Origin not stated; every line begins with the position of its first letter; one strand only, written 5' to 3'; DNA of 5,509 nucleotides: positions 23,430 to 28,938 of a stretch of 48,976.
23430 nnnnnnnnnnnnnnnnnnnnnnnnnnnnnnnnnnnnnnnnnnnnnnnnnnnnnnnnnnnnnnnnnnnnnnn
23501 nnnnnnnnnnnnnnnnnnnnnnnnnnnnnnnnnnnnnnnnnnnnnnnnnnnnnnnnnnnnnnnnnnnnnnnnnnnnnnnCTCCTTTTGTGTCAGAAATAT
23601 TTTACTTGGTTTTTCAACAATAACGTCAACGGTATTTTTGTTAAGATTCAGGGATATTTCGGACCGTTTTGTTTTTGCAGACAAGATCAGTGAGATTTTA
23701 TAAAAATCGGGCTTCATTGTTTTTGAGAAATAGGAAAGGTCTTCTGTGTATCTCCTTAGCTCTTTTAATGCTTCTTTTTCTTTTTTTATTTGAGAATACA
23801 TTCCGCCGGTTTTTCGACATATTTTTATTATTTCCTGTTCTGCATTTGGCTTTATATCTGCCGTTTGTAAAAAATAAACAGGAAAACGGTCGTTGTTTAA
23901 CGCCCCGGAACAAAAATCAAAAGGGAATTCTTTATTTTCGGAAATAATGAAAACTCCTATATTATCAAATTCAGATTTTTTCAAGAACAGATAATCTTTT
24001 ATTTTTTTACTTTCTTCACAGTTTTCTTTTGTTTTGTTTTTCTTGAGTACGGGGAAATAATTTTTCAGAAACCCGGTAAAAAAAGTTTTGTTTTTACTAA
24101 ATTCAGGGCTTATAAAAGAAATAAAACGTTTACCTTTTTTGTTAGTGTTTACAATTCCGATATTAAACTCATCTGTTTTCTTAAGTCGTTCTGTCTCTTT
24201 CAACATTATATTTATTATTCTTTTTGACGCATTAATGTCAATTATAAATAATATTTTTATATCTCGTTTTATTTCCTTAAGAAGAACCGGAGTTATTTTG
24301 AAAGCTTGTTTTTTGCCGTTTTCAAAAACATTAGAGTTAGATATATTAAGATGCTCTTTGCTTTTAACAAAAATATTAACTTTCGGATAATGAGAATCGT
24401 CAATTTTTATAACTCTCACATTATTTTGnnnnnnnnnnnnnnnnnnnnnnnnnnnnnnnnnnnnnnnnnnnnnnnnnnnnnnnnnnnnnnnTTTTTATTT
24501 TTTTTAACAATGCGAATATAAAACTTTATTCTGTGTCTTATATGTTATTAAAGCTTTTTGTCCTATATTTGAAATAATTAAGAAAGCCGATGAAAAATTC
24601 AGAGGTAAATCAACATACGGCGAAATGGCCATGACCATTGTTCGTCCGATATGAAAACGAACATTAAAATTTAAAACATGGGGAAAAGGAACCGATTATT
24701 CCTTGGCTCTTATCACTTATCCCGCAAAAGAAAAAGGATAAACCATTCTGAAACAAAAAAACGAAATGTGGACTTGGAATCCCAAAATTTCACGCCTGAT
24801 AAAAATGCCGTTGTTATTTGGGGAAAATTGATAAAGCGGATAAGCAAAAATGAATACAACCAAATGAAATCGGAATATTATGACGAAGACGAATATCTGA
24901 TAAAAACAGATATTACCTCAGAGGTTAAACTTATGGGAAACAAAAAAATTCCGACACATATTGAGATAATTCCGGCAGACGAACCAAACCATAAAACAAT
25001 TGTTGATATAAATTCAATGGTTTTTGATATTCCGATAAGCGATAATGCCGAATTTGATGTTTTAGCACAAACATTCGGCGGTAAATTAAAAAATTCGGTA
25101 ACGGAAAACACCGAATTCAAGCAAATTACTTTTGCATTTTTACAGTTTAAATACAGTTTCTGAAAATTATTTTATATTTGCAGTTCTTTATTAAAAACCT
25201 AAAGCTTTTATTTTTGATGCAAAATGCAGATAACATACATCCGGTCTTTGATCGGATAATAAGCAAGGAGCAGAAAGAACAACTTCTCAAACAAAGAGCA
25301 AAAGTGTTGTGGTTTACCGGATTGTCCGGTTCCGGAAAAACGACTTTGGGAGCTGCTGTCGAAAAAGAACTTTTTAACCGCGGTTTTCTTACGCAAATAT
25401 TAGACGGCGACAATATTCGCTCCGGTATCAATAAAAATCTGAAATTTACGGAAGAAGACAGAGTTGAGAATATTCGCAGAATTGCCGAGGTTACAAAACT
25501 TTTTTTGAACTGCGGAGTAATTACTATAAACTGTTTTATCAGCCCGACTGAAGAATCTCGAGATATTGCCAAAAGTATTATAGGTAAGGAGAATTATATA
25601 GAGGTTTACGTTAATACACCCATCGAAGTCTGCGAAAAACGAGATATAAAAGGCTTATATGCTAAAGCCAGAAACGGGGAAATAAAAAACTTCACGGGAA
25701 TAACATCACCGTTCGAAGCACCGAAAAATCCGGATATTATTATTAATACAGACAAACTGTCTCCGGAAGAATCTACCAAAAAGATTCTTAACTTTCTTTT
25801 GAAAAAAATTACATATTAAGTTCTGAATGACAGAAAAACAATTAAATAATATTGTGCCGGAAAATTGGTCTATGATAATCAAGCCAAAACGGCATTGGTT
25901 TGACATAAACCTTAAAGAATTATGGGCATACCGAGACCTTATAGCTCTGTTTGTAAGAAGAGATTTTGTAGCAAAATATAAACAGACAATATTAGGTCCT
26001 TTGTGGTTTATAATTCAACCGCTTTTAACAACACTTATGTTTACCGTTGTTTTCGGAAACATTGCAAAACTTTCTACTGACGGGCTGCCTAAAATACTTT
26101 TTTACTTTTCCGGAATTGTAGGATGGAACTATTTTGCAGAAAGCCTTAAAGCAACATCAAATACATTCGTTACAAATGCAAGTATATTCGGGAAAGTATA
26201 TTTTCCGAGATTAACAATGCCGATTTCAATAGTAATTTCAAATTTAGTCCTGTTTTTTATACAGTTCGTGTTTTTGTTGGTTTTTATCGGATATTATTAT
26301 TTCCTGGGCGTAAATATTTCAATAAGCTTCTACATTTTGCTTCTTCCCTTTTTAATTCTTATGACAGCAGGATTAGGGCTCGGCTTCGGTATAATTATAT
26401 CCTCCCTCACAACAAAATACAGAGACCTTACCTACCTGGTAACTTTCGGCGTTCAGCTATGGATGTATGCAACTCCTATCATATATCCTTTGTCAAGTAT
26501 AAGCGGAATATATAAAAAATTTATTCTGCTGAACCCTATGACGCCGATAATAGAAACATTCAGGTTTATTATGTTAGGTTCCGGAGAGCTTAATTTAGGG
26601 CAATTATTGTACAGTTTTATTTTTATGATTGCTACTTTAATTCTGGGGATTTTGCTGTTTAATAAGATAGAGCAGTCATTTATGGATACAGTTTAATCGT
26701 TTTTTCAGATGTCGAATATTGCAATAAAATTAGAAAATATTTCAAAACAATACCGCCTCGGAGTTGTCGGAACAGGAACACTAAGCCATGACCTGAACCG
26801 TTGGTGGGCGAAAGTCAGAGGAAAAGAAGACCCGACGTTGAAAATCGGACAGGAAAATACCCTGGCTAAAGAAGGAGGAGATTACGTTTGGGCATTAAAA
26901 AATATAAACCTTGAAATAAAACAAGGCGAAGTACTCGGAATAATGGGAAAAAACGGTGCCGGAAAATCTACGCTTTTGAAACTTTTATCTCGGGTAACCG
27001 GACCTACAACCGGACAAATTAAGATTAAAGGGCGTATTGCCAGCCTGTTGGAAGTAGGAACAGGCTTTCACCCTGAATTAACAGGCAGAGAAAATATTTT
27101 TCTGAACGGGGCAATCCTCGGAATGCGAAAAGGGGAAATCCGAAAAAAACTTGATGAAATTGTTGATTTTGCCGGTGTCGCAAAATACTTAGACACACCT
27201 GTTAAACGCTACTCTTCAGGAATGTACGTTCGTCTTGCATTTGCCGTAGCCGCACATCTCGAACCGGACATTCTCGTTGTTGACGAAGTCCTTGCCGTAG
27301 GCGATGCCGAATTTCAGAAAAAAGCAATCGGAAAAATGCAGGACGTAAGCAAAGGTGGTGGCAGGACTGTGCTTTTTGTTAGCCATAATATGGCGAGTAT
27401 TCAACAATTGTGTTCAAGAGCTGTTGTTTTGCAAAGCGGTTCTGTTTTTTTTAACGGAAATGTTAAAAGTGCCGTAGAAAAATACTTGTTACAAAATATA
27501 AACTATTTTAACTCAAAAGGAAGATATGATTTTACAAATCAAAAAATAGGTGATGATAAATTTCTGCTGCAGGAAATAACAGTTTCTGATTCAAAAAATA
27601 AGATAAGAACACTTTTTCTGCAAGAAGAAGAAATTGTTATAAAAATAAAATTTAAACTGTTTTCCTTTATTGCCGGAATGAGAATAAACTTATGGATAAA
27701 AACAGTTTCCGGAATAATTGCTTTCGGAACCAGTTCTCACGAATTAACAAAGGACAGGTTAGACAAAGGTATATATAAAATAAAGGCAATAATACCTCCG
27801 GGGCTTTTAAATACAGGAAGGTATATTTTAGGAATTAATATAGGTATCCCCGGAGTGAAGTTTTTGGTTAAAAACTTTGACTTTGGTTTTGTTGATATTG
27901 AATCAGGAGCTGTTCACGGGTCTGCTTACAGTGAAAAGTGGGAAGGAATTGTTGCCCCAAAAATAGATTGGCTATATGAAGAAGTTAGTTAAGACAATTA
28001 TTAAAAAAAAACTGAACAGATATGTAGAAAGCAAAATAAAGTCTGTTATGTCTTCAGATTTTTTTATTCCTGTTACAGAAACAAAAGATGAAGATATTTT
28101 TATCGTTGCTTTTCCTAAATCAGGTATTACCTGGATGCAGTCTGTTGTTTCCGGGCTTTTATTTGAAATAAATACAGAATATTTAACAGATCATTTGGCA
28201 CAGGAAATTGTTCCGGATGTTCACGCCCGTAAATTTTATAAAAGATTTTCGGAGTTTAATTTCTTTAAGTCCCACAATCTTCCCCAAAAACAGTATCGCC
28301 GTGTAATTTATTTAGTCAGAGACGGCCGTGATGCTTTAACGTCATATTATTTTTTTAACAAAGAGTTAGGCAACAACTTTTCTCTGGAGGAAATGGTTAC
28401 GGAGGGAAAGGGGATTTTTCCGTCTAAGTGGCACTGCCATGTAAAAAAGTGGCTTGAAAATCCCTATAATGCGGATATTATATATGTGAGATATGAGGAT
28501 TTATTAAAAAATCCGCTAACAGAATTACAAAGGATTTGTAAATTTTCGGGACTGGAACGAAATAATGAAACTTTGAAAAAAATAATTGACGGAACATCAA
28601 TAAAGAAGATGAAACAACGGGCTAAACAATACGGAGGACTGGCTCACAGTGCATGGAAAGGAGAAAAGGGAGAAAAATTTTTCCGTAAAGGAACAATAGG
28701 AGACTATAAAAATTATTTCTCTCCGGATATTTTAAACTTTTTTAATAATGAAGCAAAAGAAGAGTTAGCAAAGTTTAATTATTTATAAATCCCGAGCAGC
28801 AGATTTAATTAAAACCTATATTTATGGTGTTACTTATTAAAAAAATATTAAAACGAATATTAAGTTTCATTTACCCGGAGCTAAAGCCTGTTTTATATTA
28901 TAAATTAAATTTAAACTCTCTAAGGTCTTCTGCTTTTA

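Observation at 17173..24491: Three single-pass membrane signalling proteins (Ser/Thr kinase, PP2C, vWA-like-FHA) bracket a glycan-modification cassette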

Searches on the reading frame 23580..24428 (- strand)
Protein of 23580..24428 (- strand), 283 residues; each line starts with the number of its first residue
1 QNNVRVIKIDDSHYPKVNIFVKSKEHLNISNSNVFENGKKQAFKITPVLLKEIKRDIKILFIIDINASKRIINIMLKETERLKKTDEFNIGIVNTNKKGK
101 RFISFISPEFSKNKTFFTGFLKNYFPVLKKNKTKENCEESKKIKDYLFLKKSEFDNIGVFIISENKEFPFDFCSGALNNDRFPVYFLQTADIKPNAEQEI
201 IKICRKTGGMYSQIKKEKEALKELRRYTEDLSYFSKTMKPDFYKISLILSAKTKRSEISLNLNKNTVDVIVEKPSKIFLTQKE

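Call 27: search_protein_families(library=pfam, proteins=[window:23580-24428:-], max_evalue=10)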
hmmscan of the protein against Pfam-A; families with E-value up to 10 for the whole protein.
seq(283 aa): 0 families

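Call 76: search_protein_representatives(protein=window:23592-24425:-)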
Query: 278 residues. Proteins with E-value up to 0.001 (for the whole library): 21; up to 1e-10: 12; up to 1e-30: 2. The best 21 are listed.
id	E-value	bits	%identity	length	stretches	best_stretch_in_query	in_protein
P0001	9.8e-163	556.1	95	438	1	1-278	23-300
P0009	1.6e-40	155.6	34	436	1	2-274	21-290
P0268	9.3e-28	113.8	29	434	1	2-275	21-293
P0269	9.4e-28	113.7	31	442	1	2-247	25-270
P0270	1.6e-25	106.5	29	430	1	4-275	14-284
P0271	1.4e-24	103.4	28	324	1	4-273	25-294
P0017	3.0e-24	102.3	28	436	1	2-275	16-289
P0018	4.3e-21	91.9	29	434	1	2-258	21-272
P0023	1.2e-17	80.6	29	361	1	59-275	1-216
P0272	6.8e-14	68.3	24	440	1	3-232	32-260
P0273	3.3e-13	66.1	24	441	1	4-274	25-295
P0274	5.6e-12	62.0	34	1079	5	178-225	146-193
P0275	1.3e-08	51.0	28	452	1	3-256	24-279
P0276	4.8e-08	49.2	25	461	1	1-255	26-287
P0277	9.5e-08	48.2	24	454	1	3-263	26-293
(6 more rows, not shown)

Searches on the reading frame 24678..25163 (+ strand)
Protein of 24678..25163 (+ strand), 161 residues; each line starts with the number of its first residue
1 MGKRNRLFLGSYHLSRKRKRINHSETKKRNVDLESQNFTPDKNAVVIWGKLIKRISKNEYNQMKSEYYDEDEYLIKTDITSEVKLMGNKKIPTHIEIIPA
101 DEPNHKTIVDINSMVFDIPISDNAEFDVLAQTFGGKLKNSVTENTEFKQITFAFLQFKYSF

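Call 5: search_protein_families(library=pfam, proteins=[window:24678-25163:+], max_evalue=0.001)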
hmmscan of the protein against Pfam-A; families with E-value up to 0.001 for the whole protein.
window:24678-25163:+ (161 aa): 1 family
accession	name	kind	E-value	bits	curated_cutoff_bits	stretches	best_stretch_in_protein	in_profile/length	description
PF17131.11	LolA_like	-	1.4e-13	51.4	30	1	31-123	84-175/184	Outer membrane lipoprotein-sorting protein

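Call 24: search_protein_families(library=ncbifam, proteins=[window:24678-25163:+], max_evalue=0.01)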
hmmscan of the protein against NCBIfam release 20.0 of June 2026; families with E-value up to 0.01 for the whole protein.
window:24678-25163:+ (161 aa): 0 families

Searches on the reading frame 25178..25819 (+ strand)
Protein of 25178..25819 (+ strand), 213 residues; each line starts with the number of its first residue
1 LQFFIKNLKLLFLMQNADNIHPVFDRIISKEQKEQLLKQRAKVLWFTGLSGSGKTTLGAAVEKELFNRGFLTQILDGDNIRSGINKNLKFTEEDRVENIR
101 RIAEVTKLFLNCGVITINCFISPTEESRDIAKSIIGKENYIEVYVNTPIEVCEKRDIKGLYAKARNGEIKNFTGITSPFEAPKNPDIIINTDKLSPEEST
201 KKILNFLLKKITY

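Call 5: search_protein_families(library=pfam, proteins=[window:25178-25819:+], max_evalue=0.001)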
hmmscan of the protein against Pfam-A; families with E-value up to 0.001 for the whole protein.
window:25178-25819:+ (213 aa): 3 families
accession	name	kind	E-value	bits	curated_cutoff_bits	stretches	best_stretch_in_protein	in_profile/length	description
PF01583.26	APS_kinase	-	4.8e-62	208.9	21.1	1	41-190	2-152/152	Adenylylsulphate kinase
PF13671.12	AAA_33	-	0.00011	22.9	27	1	43-106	1-59/143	AAA domain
PF13238.12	AAA_18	-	0.00021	22.2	29.4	1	47-119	4-79/128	AAA domain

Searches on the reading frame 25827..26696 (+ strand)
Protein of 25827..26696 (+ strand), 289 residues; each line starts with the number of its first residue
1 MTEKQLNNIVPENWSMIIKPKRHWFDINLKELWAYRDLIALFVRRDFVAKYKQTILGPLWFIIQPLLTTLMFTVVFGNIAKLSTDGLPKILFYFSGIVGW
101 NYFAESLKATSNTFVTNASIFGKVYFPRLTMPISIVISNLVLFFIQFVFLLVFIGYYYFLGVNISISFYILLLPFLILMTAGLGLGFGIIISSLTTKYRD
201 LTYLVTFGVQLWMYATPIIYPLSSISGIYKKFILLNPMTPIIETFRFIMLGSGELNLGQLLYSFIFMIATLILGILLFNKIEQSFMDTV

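Call 5: search_protein_families(library=pfam, proteins=[window:25827-26696:+], max_evalue=0.001)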
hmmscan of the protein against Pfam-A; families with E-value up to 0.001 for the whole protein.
window:25827-26696:+ (289 aa): 1 family
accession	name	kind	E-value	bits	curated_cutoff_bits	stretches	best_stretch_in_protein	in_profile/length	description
PF01061.29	ABC2_membrane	-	6.8e-19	68.7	26.9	1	40-250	4-211/211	ABC-2 type transporter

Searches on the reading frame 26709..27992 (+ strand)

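Call 5: search_protein_families(library=pfam, proteins=[window:26709-27992:+], max_evalue=0.001)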
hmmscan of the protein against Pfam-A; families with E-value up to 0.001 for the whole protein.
window:26709-27992:+ (427 aa): 2 families
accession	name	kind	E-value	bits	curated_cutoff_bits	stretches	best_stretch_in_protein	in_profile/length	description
PF00005.33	ABC_tran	-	4.6e-23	82.8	25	1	63-194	1-135/137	ABC transporter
PF14524.12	Wzt_C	-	2.2e-05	24.9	30.4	1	280-378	5-105/143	Wzt C-terminal domain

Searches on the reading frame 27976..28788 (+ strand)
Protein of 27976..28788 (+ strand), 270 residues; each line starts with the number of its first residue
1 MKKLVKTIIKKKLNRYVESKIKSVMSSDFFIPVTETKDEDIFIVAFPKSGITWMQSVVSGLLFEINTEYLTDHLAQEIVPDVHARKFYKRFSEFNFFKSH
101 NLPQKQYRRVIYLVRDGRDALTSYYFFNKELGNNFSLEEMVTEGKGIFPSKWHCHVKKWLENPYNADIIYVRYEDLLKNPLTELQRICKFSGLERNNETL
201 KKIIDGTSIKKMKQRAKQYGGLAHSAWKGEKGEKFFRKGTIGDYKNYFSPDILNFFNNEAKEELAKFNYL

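Call 5: search_protein_families(library=pfam, proteins=[window:27976-28788:+], max_evalue=0.001)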
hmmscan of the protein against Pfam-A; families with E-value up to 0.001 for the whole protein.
window:27976-28788:+ (270 aa): 2 families
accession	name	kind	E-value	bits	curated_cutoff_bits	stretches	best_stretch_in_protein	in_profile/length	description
PF00685.33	Sulfotransfer_1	-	4e-38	131.7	22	1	38-267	1-254/255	Sulfotransferase domain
PF13469.12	Sulfotransfer_3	-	1.1e-10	42.6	27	1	109-194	126-213/216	Sulfotransferase family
